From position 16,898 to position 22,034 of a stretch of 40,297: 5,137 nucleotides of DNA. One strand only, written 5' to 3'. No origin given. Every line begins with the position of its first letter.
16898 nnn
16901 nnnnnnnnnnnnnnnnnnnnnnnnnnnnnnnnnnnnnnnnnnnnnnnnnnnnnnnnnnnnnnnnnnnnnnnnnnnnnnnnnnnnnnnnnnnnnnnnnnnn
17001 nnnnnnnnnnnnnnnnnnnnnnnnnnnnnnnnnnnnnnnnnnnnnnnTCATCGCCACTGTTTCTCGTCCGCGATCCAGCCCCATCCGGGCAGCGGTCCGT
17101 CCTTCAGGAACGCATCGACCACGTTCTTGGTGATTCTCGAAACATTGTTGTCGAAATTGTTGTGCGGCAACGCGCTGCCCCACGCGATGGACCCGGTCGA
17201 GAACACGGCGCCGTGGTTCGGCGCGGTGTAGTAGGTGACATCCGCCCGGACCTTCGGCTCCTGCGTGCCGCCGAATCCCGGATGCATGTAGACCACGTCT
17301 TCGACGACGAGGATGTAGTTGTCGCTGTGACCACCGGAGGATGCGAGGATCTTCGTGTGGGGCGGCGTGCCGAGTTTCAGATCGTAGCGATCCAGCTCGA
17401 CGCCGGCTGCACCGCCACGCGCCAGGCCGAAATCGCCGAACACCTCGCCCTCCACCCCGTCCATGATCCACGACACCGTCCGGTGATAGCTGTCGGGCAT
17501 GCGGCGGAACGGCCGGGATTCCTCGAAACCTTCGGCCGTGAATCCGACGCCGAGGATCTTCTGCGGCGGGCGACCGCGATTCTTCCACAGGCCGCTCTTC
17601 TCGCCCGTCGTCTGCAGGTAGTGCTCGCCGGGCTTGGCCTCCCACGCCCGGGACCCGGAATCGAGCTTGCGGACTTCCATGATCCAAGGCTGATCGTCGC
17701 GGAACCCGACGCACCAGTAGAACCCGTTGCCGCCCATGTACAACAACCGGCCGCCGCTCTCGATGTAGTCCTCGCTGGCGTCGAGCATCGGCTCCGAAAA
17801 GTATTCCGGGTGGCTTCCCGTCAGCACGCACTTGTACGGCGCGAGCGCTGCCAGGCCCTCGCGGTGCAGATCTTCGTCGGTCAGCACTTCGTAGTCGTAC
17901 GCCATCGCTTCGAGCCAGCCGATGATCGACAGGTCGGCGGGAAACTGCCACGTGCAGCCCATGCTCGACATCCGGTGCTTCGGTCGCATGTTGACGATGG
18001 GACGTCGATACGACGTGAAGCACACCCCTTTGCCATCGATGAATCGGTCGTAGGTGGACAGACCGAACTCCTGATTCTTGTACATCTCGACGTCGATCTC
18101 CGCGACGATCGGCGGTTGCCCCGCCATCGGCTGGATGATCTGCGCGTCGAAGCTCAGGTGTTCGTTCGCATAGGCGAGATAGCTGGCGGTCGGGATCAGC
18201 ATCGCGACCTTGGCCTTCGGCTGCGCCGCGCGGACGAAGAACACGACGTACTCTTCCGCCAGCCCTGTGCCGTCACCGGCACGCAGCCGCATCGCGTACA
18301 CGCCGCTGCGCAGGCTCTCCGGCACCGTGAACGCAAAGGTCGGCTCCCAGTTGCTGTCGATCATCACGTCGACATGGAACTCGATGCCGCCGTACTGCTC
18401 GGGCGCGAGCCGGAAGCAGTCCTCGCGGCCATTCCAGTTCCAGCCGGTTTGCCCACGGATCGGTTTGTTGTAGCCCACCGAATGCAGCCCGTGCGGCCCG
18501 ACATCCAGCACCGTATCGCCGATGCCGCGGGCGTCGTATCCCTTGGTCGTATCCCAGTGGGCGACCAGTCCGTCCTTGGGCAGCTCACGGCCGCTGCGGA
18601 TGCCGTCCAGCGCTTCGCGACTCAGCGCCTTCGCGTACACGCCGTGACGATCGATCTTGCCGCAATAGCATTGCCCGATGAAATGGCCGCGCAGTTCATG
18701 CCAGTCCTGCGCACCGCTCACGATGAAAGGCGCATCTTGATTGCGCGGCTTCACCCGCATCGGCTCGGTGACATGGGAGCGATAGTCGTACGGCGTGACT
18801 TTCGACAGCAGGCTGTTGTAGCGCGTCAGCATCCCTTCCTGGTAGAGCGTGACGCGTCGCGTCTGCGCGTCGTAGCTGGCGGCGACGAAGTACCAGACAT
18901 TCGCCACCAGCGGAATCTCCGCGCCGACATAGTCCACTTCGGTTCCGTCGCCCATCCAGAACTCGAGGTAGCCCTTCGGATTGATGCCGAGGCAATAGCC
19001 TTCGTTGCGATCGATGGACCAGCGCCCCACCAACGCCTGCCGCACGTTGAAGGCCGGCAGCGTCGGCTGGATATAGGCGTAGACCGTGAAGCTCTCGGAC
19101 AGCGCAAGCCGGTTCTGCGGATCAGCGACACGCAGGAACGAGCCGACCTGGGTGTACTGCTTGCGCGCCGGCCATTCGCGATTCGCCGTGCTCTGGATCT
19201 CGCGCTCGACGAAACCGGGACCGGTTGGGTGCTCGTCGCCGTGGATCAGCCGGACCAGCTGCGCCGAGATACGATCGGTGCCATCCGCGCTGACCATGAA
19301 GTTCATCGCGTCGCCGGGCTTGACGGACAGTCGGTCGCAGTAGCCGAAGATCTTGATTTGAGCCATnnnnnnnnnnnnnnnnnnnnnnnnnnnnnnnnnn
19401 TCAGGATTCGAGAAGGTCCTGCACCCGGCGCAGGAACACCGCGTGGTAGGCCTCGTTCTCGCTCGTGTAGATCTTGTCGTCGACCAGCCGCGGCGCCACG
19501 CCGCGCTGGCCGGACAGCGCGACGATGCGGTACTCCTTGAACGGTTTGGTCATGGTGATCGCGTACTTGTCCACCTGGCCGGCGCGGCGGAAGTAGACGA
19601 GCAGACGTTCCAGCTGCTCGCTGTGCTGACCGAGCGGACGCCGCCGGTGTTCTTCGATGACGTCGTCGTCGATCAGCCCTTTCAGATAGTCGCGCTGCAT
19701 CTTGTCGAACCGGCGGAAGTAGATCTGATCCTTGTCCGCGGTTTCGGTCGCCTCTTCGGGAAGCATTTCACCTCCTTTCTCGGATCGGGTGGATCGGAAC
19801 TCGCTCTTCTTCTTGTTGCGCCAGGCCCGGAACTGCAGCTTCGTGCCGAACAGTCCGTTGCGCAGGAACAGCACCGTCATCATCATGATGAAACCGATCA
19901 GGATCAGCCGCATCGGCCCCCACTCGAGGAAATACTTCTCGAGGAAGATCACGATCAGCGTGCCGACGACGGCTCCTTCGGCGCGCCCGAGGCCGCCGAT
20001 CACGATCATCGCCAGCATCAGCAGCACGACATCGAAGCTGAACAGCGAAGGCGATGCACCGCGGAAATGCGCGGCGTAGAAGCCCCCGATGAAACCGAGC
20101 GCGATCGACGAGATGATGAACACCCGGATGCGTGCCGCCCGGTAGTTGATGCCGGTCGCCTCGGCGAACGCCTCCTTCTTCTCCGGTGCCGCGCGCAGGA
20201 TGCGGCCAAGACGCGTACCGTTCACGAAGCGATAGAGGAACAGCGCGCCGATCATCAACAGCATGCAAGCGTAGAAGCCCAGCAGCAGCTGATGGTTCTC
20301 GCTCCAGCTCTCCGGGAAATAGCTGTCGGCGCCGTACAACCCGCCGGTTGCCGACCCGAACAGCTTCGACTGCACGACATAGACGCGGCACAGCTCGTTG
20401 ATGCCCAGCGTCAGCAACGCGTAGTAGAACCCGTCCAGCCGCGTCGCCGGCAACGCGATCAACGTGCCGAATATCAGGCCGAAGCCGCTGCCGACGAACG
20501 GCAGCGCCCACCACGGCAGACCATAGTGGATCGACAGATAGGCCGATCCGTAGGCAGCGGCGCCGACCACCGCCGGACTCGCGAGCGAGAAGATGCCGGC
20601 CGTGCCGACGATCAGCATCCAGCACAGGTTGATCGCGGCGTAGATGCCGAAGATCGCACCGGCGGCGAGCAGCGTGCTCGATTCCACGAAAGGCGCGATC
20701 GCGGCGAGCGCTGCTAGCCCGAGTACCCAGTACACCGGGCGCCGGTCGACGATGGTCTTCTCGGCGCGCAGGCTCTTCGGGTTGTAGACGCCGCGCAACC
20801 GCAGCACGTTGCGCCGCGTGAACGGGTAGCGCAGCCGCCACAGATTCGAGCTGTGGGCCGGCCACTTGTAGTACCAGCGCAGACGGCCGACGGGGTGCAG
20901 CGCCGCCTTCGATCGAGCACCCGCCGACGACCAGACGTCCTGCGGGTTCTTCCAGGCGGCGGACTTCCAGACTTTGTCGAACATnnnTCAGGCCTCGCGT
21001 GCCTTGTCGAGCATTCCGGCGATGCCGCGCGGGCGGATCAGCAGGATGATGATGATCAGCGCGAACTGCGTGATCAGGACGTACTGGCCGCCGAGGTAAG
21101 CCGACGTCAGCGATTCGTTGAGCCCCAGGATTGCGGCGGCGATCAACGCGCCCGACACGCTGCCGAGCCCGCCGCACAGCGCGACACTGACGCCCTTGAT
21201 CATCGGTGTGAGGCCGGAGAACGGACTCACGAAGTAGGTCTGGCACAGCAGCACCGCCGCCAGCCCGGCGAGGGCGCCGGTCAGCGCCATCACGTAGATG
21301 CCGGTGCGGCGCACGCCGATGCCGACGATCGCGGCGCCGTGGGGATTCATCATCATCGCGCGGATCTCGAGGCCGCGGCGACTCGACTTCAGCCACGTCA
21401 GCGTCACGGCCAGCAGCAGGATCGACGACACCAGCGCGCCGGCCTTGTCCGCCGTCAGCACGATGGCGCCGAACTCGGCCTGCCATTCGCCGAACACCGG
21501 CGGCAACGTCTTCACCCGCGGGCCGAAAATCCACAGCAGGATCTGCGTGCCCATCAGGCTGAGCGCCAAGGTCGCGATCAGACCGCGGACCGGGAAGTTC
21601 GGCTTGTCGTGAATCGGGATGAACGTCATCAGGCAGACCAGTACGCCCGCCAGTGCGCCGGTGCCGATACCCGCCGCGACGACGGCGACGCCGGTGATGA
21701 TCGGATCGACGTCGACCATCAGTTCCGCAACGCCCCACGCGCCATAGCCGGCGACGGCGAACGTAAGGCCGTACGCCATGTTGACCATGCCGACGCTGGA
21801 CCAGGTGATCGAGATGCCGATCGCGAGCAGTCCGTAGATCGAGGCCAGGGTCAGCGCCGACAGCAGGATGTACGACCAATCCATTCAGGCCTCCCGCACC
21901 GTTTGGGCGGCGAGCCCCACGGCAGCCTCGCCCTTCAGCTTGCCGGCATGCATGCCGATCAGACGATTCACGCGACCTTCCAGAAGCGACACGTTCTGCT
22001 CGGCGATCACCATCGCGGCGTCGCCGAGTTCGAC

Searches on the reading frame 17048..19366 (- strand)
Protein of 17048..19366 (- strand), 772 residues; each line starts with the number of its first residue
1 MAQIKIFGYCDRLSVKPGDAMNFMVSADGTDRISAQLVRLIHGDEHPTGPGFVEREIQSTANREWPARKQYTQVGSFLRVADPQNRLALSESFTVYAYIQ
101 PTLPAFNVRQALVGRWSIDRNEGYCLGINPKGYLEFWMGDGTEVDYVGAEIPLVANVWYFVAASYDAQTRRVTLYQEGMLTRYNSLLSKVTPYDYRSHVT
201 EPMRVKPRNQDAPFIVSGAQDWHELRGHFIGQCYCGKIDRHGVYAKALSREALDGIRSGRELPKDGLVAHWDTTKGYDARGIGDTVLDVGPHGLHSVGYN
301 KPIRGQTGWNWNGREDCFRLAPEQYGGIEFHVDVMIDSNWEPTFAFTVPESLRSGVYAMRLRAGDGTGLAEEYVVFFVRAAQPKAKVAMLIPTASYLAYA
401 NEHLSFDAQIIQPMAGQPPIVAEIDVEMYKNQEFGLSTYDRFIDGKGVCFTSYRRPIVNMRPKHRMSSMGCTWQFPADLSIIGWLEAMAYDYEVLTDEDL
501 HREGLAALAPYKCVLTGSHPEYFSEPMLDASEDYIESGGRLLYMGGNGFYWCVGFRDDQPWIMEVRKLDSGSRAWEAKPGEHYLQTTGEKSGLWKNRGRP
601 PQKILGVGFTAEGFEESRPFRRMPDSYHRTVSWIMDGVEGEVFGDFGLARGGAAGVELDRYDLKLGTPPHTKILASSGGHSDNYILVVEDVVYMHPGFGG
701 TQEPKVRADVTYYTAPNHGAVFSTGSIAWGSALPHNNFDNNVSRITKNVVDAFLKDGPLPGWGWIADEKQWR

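Call 7: search_protein_families(library=ncbifam, proteins=[window:17048-19366:-], max_evalue=0.01)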
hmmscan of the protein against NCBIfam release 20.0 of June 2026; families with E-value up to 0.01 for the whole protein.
window:17048-19366:- (772 aa): 0 families

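Call 8: search_protein_families(library=pfam, proteins=[window:17048-19366:-], max_evalue=0.001)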
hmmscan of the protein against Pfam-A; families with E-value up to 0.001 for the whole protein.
window:17048-19366:- (772 aa): 2 families
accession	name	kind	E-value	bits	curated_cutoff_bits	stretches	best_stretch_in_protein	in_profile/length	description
PF20254.3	DMFA2_C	-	7.7e-93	312.3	27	1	307-739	5-373/374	N,N-dimethylformamidase beta subunit-like, C-terminal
PF13385.13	Laminin_G_3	-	6.4e-10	39.8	27.6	1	83-191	10-112/151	Concanavalin A-like lectin/glucanases superfamily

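Call 10: search_solved_structures(query=window:17048-19366:-, show_alignments=0)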
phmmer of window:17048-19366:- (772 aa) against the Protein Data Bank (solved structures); distinct sequences matched with E-value up to 0.001: 5.
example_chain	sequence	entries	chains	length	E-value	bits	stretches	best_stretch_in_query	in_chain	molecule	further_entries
6lvb_A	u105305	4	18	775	1.1e-198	665.3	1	2-760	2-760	N,N-dimethylformamidase large subunit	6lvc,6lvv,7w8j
6lve_A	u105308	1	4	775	7.5e-198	662.6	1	2-760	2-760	N,N-dimethylformamidase large subunit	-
6lvd_A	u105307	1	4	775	1.7e-197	661.4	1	2-760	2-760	N,N-dimethylformamidase large subunit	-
8huy_A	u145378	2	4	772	1.3e-119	403.7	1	4-756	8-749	Chains: A,B | N-acetyl-(R)-beta-phenylalanine acylase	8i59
8i5a_A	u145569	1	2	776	1.5e-119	403.6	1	4-756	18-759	N-acetyl-(R)-beta-phenylalanine acylase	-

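Call 78: search_dna_similar(query=window:17048-19366:-, collection=plasmids, mode=protein, max_rows=30, max_evalue=1e-50)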
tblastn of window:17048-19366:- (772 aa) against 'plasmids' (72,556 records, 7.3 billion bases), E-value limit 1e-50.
Records with a match: 74; places in all: 75; records where one place covers at least 80% of the query: 59.
Best place of each record, by identity: 60-80% 26; <60% 48.
By first word of the organism name: Agrobacterium 25; Rhizobium 17; Rhodococcus 4; Aminobacter 3; Ensifer 2; Paracoccus 2; Variovorax 2; Roseomonas 2; Shinella 2; Caballeronia 1; and 14 more.
By predicted mobility (MOB-suite, as given by PLSDB): conjugative 42; non-mobilizable 29; mobilizable 3.
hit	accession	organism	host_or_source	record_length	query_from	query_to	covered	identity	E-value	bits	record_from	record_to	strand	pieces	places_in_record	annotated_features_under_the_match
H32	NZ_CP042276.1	Agrobacterium tumefaciens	Juglans regia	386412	1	772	100%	61.8%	0e+0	1026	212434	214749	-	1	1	N,N-dimethylformamidase beta subunit family domain-containing protein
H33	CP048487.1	Agrobacterium tumefaciens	walnut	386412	1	772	100%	61.8%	0e+0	1026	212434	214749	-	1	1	LamG domain-containing protein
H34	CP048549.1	Agrobacterium tumefaciens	walnut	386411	1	772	100%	61.8%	0e+0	1026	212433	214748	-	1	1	LamG domain-containing protein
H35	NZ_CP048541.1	Agrobacterium tumefaciens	walnut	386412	1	772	100%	61.8%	0e+0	1026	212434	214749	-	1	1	N,N-dimethylformamidase beta subunit family domain-containing protein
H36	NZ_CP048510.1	Agrobacterium tumefaciens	walnut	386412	1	772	100%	61.8%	0e+0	1026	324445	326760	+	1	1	N,N-dimethylformamidase beta subunit family domain-containing protein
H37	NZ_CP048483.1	Agrobacterium tumefaciens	walnut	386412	1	772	100%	61.8%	0e+0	1026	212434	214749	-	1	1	N,N-dimethylformamidase beta subunit family domain-containing protein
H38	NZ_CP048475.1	Agrobacterium tumefaciens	walnut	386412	1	772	100%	61.8%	0e+0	1026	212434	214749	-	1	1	N,N-dimethylformamidase beta subunit family domain-containing protein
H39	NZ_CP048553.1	Agrobacterium tumefaciens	walnut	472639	1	772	100%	61.8%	0e+0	1026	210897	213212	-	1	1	N,N-dimethylformamidase beta subunit family domain-containing protein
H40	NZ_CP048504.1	Agrobacterium tumefaciens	walnut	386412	1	772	100%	61.8%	0e+0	1026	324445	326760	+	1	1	N,N-dimethylformamidase beta subunit family domain-containing protein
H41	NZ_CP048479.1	Agrobacterium tumefaciens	walnut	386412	1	772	100%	61.8%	0e+0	1026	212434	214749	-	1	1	N,N-dimethylformamidase beta subunit family domain-containing protein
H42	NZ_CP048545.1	Agrobacterium tumefaciens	walnut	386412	1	772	100%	61.8%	0e+0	1026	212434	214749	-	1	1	N,N-dimethylformamidase beta subunit family domain-containing protein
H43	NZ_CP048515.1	Agrobacterium tumefaciens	walnut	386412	1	772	100%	61.8%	0e+0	1026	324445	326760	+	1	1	N,N-dimethylformamidase beta subunit family domain-containing protein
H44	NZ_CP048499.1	Agrobacterium tumefaciens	walnut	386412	1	772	100%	61.8%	0e+0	1026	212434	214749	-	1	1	N,N-dimethylformamidase beta subunit family domain-containing protein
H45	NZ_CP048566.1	Agrobacterium tumefaciens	walnut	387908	1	772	100%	61.8%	0e+0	1026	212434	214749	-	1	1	N,N-dimethylformamidase beta subunit family domain-containing protein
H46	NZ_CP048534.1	Agrobacterium tumefaciens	walnut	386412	1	772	100%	61.8%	0e+0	1026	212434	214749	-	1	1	N,N-dimethylformamidase beta subunit family domain-containing protein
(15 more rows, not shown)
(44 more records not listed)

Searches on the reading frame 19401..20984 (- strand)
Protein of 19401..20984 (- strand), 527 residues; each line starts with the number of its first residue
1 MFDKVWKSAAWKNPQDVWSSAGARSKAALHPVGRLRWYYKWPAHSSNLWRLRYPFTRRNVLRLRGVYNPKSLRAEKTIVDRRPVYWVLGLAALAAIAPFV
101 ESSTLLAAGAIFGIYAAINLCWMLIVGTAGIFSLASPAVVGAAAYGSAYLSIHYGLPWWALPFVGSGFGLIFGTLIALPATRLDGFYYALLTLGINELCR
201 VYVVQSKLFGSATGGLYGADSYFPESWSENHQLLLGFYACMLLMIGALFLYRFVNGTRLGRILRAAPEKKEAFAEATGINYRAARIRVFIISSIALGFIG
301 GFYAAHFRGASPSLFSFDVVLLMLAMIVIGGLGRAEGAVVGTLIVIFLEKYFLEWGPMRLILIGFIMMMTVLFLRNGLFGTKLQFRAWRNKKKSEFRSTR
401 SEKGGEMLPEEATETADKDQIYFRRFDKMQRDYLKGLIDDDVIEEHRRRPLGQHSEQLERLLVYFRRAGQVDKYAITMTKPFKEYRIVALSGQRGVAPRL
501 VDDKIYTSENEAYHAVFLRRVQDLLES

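Call 7: search_protein_families(library=ncbifam, proteins=[window:19401-20984:-], max_evalue=0.01)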
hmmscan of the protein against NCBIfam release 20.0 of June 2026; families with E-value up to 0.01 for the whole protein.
window:19401-20984:- (527 aa): 3 families
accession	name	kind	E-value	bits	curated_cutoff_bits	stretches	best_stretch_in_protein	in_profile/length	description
NF008450.0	PRK11301.1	subfamily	2.5e-21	76.6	366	2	218-380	246-407/418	high-affinity branched-chain amino acid ABC transporter permease LivM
TIGR03408.1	urea_trans_UrtC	equivalog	2.4e-15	57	296.2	1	171-380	105-312/313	urea ABC transporter permease subunit UrtC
TIGR03727.1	urea_t_UrtC_arc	equivalog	1.6e-14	53.6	575.55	1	82-409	25-361/369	urea ABC transporter, permease protein UrtC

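Call 8: search_protein_families(library=pfam, proteins=[window:19401-20984:-], max_evalue=0.001)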
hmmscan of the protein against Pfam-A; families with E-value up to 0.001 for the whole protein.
window:19401-20984:- (527 aa): 1 family
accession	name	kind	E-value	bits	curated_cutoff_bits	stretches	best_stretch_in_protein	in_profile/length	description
PF02653.21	BPD_transp_2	-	6.8e-25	88.2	26.8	1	112-370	9-268/269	Branched-chain amino acid transport system / permease component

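Call 35: search_solved_structures(query=window:19401-20984:-, show_alignments=1, max_evalue=0.01)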
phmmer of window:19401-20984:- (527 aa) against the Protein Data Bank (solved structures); distinct sequences matched with E-value up to 0.01: 1.
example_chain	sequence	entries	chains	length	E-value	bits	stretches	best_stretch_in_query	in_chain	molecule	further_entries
6lvb_B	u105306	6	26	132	8.3e-11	44.5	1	413-524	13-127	N,N-dimethylformamidase small subunit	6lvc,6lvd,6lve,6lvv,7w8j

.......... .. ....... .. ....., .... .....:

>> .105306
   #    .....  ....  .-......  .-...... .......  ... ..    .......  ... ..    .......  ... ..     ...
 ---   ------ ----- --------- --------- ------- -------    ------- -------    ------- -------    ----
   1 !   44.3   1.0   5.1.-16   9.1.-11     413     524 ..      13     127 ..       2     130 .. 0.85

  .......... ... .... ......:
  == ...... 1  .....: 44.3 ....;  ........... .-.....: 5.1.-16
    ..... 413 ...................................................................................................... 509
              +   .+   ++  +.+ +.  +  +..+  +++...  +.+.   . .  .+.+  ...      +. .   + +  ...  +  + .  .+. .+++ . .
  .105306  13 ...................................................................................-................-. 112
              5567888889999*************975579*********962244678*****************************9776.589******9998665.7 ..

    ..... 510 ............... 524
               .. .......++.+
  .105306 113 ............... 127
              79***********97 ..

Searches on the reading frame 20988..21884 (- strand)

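Call 8: search_protein_families(library=pfam, proteins=[window:20988-21884:-], max_evalue=0.001)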
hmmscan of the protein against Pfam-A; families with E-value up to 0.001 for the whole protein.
window:20988-21884:- (298 aa): 1 family
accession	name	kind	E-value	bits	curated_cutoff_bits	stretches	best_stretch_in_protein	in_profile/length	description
PF02653.21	BPD_transp_2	-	1.9e-28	99.8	26.8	1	7-281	2-269/269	Branched-chain amino acid transport system / permease component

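Call 43: search_protein_families(library=ncbifam, proteins=[window:20988-21884:-], max_evalue=0.00001)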
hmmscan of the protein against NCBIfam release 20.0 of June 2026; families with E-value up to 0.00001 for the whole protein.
window:20988-21884:- (298 aa): 4 families
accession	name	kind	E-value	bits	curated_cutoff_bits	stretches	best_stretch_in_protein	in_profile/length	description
TIGR03409.1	urea_trans_UrtB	equivalog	1.4e-31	110.2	250.3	1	7-289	4-286/291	urea ABC transporter permease subunit UrtB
NF008011.0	PRK10740.1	equivalog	8.2e-26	91.3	379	1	8-291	13-302/308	high-affinity branched-chain amino acid ABC transporter permease LivH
TIGR03622.1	urea_t_UrtB_arc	equivalog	3.5e-14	52.8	374.25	1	17-296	14-284/284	urea ABC transporter, permease protein UrtB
TIGR03408.1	urea_trans_UrtC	equivalog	1.4e-06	28.3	296.2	0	155-291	176-313/313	urea ABC transporter permease subunit UrtC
